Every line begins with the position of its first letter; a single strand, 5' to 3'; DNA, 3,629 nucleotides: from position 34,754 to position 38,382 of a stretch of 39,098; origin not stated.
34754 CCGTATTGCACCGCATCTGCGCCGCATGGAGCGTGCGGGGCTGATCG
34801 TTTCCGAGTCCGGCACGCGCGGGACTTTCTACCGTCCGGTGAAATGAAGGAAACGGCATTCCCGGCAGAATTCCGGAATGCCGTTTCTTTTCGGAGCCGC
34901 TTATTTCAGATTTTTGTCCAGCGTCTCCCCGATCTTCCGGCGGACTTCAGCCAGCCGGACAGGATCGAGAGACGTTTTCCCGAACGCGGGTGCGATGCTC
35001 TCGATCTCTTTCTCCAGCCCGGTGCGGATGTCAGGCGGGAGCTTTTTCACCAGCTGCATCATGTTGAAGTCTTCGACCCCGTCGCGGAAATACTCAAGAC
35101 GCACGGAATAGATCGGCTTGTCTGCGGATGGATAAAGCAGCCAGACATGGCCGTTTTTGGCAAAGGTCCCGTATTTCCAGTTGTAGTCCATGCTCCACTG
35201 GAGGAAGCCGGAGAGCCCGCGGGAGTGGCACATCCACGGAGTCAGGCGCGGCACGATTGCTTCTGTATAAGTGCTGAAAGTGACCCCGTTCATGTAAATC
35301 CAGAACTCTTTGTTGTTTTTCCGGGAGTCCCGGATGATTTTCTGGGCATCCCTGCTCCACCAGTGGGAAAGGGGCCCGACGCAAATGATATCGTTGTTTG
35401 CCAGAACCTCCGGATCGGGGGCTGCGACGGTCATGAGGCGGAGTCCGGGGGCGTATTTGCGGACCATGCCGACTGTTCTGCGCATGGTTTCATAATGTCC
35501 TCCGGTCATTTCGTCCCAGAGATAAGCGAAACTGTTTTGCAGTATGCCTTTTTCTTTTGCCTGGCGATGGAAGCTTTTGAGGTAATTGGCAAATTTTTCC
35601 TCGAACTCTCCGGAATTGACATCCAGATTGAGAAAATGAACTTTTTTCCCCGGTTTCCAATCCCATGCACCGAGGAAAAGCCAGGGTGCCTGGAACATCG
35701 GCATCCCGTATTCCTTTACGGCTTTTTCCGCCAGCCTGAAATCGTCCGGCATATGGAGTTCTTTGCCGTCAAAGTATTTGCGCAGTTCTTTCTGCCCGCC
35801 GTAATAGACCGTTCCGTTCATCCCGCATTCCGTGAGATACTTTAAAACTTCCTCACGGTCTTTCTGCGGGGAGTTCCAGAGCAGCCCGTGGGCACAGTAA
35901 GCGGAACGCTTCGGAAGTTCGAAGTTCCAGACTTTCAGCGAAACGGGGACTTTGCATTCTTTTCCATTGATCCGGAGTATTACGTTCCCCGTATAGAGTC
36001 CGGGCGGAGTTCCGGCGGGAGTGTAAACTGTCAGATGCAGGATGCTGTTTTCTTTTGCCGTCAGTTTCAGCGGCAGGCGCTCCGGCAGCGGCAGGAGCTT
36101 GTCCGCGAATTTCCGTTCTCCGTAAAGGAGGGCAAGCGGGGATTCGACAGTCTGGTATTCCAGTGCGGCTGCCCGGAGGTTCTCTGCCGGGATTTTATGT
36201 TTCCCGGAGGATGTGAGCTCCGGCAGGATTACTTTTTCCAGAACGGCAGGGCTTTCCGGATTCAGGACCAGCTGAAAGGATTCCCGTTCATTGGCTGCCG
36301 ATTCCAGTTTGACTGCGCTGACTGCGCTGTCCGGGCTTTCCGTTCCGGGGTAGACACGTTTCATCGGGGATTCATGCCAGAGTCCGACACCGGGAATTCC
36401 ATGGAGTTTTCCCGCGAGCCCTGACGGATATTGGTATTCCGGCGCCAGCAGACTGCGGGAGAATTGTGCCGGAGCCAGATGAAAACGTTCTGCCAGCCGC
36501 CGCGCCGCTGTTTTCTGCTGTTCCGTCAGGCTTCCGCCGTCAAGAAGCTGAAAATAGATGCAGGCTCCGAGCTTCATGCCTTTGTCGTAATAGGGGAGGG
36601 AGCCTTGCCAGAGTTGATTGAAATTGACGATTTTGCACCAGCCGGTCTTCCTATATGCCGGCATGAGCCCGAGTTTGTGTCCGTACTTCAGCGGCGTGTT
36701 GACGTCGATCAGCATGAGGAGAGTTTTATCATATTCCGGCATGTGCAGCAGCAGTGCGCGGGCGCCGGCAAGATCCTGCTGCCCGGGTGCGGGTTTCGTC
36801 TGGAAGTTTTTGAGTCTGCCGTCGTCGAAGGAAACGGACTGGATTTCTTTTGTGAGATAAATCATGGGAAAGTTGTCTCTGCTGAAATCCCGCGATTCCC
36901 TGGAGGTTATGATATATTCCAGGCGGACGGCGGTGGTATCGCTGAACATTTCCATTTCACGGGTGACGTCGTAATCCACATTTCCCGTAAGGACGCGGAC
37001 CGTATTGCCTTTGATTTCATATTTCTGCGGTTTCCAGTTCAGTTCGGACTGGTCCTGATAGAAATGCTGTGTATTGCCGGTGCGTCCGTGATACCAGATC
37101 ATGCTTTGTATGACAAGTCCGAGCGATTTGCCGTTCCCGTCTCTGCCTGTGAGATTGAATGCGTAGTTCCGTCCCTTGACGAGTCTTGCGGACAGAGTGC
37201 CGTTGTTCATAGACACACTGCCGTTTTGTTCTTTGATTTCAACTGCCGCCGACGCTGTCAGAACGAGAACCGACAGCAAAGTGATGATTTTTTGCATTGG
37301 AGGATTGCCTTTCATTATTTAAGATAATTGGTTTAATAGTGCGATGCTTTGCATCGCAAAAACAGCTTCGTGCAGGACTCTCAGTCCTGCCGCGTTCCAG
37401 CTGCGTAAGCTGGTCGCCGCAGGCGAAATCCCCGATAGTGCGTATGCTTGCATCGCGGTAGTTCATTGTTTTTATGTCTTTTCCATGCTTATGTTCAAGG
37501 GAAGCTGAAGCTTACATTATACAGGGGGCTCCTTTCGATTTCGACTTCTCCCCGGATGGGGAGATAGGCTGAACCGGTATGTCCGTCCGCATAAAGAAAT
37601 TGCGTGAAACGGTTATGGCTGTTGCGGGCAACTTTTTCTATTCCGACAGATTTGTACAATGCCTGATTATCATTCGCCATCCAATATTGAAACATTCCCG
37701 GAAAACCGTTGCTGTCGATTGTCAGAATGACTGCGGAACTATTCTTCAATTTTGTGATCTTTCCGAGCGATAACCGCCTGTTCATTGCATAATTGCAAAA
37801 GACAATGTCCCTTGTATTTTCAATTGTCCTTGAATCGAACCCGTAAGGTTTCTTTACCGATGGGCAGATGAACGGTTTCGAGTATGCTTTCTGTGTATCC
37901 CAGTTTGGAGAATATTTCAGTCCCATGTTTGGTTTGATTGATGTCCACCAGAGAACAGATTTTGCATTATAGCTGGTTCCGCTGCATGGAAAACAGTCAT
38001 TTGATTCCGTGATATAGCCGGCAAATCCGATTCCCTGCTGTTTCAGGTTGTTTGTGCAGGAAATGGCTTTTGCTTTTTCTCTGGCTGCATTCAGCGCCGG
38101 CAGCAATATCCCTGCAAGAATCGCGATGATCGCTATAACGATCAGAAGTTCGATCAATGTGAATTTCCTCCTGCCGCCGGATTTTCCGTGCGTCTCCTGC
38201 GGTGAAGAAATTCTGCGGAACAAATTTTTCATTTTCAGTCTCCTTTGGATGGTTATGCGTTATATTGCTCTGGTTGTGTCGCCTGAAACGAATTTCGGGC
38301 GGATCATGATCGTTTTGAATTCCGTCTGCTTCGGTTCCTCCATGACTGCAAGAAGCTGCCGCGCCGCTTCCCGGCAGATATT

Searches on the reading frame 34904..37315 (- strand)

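Call 9: search_protein_families(library=pfam, proteins=[window:34904-37315:-], max_evalue=0.01)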
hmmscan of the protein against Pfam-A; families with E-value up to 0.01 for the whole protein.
window:34904-37315:- (804 aa): 2 families
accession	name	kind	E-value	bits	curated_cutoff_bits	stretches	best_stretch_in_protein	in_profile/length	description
PF13320.12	GH123_cat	-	8.3e-19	68.5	23.1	1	551-755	112-323/324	Glycoside hydrolase 123, catalytic domain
PF22680.2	Glyco_hydro_123_N_2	-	0.00079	19.7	27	1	330-447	18-140/142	Glycoside hydrolase 123 N-terminal domain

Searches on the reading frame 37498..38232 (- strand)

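Call 9: search_protein_families(library=pfam, proteins=[window:37498-38232:-], max_evalue=0.01)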
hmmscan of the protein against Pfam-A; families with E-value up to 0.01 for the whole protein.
window:37498-38232:- (245 aa): 2 families
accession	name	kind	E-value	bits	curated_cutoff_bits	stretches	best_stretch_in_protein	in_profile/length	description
PF07596.16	SBP_bac_10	-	4e-05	24.2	23.3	1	49-103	2-60/268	Protein of unknown function (DUF1559)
PF07963.17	N_methyl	-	0.00027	20.8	21.2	1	24-44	7-27/27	Prokaryotic N-terminal methylation motif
